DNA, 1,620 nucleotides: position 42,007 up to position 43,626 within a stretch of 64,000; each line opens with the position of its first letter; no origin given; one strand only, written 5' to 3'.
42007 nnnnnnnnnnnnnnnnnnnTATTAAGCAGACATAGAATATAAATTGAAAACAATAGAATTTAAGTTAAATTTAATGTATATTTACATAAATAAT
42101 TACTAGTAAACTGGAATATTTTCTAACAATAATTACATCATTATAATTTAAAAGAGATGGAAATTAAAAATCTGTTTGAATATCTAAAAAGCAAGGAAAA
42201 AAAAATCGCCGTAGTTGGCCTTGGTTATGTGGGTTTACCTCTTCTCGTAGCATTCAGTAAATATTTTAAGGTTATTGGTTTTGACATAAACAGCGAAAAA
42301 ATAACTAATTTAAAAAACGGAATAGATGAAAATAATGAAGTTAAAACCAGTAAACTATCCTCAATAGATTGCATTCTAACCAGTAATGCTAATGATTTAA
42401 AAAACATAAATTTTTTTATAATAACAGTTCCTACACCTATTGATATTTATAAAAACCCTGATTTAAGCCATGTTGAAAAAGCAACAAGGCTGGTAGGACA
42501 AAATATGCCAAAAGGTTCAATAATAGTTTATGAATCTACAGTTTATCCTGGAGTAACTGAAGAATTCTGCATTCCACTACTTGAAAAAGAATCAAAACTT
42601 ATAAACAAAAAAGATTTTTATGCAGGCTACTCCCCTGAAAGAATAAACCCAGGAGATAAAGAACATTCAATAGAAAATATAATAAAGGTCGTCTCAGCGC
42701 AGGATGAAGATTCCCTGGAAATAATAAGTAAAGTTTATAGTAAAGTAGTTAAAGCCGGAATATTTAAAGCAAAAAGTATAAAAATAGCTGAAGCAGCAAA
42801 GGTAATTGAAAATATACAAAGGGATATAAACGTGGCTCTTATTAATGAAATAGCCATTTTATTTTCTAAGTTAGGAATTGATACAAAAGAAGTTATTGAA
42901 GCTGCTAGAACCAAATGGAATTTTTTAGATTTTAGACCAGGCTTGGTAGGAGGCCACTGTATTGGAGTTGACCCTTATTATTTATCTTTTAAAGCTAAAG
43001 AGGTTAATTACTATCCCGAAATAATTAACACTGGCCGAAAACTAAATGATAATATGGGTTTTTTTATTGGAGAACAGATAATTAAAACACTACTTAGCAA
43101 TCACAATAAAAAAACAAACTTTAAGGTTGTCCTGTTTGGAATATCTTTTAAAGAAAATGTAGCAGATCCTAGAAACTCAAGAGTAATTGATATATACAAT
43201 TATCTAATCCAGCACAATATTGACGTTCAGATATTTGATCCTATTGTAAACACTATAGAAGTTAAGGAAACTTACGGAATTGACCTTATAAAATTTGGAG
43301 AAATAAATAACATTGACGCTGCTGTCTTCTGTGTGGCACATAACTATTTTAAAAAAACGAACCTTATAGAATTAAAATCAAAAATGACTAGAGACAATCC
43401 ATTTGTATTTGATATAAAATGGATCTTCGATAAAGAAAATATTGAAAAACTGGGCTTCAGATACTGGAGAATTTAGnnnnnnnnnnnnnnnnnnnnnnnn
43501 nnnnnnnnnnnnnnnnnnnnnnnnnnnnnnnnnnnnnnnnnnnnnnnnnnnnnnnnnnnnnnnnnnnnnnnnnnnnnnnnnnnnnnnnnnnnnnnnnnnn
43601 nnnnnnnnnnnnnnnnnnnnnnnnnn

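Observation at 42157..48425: UDP-N-acetyl-hexosaminuronic acid pathway with an AsnB-like amidotransferase: predicted amidated uronic acid sugar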

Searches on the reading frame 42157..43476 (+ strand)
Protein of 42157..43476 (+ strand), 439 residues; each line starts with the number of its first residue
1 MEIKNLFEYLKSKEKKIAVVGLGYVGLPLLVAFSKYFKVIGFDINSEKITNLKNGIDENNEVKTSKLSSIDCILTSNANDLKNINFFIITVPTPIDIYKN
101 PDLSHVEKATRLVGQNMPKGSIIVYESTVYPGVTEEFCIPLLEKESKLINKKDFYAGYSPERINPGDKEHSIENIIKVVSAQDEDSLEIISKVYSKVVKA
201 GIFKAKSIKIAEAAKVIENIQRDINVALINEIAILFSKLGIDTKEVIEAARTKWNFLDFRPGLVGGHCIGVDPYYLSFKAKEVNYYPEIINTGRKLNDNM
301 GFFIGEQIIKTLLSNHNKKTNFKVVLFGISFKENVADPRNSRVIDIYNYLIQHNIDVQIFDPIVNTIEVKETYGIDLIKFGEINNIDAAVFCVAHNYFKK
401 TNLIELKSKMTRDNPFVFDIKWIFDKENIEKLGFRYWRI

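Call 5: search_protein_families(library=ncbifam, proteins=[window:42157-43476:+], max_evalue=0.001)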
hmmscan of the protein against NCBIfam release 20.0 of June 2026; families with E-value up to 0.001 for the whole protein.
window:42157-43476:+ (439 aa): 7 families
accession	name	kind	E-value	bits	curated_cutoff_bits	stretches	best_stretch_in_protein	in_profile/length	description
NF011729.0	PRK15182.1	equivalog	1.8e-135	452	592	1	13-427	5-419/425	Vi polysaccharide biosynthesis UDP-N-acetylglucosamine C-6 dehydrogenase TviB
TIGR03026.1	NDP-sugDHase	subfamily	6.4e-107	357.9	189.8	1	15-419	1-410/413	nucleotide sugar dehydrogenase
NF040825.1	UDPMaNacDH_Arch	equivalog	6.1e-62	209.8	750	1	16-411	2-390/418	UDP-N-acetyl-D-mannosamine dehydrogenase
NF008286.0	PRK11064.1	equivalog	2.9e-56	190.9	459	1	15-416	4-417/420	UDP-N-acetyl-D-mannosamine dehydrogenase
NF047673.2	TeichurnBiosyTuaD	equivalog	1.6e-35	123.1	700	1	15-438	2-428/439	UDP-glucose 6-dehydrogenase TuaD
NF041297.1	UDPGDh_AglM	equivalog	7.2e-35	120.7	670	1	16-373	2-367/429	UDP-glucose 6-dehydrogenase AglM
NF011631.0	PRK15057.1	equivalog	6.3e-05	22.2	757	1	16-364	2-339/388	UDP-glucose 6-dehydrogenase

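Call 6: search_protein_families(library=pfam, proteins=[window:42157-43476:+], max_evalue=0.001)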
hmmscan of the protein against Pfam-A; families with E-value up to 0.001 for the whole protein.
window:42157-43476:+ (439 aa): 3 families
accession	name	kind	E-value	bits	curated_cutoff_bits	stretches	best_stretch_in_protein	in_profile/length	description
PF03721.20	UDPG_MGDP_dh_N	-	1.8e-31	109.6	27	1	15-188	1-181/187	UDP-glucose/GDP-mannose dehydrogenase family, NAD binding domain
PF00984.24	UDPG_MGDP_dh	-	2.3e-23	82.6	25.4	1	211-298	3-93/94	UDP-glucose/GDP-mannose dehydrogenase family, central domain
PF03720.21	UDPG_MGDP_dh_C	-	2.3e-19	70.1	30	1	326-425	2-102/103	UDP-glucose/GDP-mannose dehydrogenase family, UDP binding domain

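Call 21: search_solved_structures(query=window:42157-43476:+, max_evalue=1e-10)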
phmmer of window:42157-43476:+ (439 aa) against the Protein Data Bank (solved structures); distinct sequences matched with E-value up to 1e-10: 22.
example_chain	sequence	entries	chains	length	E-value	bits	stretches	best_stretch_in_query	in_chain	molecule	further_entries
4r16_A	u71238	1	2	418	8.4e-55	189.7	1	16-404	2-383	418aa long hypothetical UDP-N-acetyl-D-mannosaminuronic acid dehydrogenase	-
3ojl_A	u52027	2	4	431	1.3e-46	162.7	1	15-366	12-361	Cap5O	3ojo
3g79_A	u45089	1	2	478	6.4e-34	120.9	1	13-436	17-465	NDP-N-acetyl-D-galactosaminuronic acid dehydrogenase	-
4xr9_A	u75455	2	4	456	1.1e-28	103.6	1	15-421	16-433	CalS8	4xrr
1mfz_A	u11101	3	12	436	3.7e-21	78.8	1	16-365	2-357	GDP-mannose 6-dehydrogenase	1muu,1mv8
3vtf_A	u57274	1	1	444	1.7e-19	73.4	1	16-364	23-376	UDP-glucose 6-dehydrogenase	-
4a7p_A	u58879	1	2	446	4.7e-19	71.9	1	16-437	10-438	UDP-GLUCOSE DEHYDROGENASE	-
2o3j_A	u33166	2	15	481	5.5e-15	58.5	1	12-437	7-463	UDP-glucose 6-dehydrogenase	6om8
3gg2_A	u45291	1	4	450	1.8e-14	56.8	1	17-365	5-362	Sugar dehydrogenase, UDP-glucose/GDP-mannose dehydrogenase family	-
6c58_A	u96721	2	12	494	8.5e-13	51.3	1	15-369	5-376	UDP-glucose 6-dehydrogenase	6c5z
4edf_A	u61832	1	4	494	8.8e-13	51.3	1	15-369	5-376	UDP-glucose 6-dehydrogenase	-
2q3e_A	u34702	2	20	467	1.6e-12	50.4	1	15-369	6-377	UDP-glucose 6-dehydrogenase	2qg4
5w4x_A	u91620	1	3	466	1.7e-12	50.3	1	15-369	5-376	UDP-glucose 6-dehydrogenase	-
3tdk_A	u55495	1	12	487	2e-12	50.1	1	15-369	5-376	UDP-glucose 6-dehydrogenase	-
5vr8_A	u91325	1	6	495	2.1e-12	50.1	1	15-369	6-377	UDP-glucose 6-dehydrogenase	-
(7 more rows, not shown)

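Call 73: find_homologous_proteins(query=window:42157-43476:+, max_evalue=1e-30)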
Query window:42157-43476:+ (439 aa): 8000 proteins with E <= 1e-30 among 8000 candidates; the best 120 are listed.
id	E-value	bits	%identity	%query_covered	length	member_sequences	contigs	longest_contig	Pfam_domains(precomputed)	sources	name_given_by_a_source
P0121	3.6e-286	967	100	100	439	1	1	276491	PF00984.25,PF03721.21,PF03720.23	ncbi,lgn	-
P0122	3.9e-252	855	88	100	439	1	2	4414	PF00984.25,PF03721.21,PF03720.23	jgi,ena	-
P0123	5.2e-244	828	82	100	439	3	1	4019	PF00984.25,PF03721.21,PF03720.23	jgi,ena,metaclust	metaclust:\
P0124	5.7e-244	828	84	100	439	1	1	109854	PF00984.25,PF03721.21,PF03720.23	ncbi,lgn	-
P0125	5.9e-243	824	82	100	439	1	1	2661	PF00984.25,PF03721.21,PF03720.23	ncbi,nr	ncbi:MAG: nucleotide sugar dehydrogenase [Actinobacteria bacterium]|nr:nucleotide sugar dehydrogenas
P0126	1.6e-242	823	82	100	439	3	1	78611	PF00984.25,PF03721.21,PF03720.23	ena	-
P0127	5.6e-242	821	82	100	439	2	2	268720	PF00984.25,PF03721.21,PF03720.23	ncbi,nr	ncbi:MAG: nucleotide sugar dehydrogenase [Chloroflexi bacterium]|nr:nucleotide sugar dehydrogenase [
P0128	6.5e-242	821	82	100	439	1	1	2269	PF00984.25,PF03721.21,PF03720.23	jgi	jgi:UDP-N-acetyl-D-galactosamine dehydrogenase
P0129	4.7e-241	818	82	100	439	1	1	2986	PF00984.25,PF03721.21,PF03720.23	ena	-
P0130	1.8e-240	816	81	100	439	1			PF00984.25,PF03721.21,PF03720.23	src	-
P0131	4.4e-240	815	82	100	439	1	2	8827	PF00984.25,PF03721.21,PF03720.23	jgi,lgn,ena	jgi:UDP-N-acetyl-D-galactosamine dehydrogenase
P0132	7.6e-240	814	81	100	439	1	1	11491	PF00984.25,PF03721.21,PF03720.23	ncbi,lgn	-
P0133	2.1e-239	813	82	100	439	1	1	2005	PF00984.25,PF03721.21,PF03720.23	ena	-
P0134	2.1e-239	813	82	100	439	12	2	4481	PF00984.25,PF03721.21,PF03720.23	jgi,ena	-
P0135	2.3e-239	813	81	100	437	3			PF00984.25,PF03721.21,PF03720.23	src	-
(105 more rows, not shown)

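Call 88: find_encoding_contigs(protein=P0121, flank=3000, max_places=2)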
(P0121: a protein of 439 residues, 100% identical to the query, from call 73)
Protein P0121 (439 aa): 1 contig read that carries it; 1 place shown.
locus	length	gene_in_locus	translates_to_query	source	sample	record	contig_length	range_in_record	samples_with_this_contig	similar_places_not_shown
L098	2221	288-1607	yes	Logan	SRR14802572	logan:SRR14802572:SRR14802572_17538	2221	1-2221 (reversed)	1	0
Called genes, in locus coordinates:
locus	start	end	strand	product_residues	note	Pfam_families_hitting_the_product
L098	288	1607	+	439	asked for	PF03721:UDPG_MGDP_dh_N, PF00984:UDPG_MGDP_dh, PF03720:UDPG_MGDP_dh_C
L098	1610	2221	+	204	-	?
